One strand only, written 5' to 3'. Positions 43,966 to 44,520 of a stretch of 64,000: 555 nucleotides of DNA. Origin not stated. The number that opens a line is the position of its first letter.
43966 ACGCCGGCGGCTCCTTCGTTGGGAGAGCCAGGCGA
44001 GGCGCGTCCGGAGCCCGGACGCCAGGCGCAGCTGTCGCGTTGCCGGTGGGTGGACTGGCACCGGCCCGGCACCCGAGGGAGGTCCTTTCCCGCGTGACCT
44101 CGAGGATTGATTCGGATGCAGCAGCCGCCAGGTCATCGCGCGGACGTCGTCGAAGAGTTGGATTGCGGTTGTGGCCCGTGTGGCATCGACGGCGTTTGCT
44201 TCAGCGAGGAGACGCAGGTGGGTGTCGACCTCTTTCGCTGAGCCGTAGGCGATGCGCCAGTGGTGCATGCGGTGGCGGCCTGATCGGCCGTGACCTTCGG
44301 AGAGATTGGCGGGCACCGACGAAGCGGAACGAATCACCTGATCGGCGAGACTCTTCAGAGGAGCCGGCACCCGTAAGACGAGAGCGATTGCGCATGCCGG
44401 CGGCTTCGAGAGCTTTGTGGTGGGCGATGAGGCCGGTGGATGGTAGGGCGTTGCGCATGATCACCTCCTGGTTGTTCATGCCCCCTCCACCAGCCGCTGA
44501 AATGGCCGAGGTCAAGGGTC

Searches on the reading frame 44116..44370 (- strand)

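Call 19: search_protein_families(library=pfam, proteins=[window:44116-44370:-], max_evalue=0.01)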
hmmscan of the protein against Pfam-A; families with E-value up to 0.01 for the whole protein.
window:44116-44370:- (85 aa): 1 family
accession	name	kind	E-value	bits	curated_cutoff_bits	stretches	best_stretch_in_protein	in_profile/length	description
PF05635.17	23S_rRNA_IVP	-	2.1e-15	57.3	33.8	1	7-80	30-104/106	23S rRNA-intervening sequence protein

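Call 20: search_protein_families(library=ncbifam, proteins=[window:44116-44370:-], max_evalue=0.01)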
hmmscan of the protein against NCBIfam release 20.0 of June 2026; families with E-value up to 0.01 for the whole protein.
window:44116-44370:- (85 aa): 3 families
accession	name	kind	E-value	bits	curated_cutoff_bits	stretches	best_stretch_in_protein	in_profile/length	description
TIGR02436.1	TIGR02436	subfamily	7.5e-16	58.3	24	1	6-83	25-104/109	four helix bundle protein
NF008911.0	PRK12275.1-2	subfamily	1.9e-14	54.2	137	1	7-83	34-111/118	hypothetical protein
NF008912.0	PRK12275.1-6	subfamily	2.3e-09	37.3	124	1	8-80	31-104/117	hypothetical protein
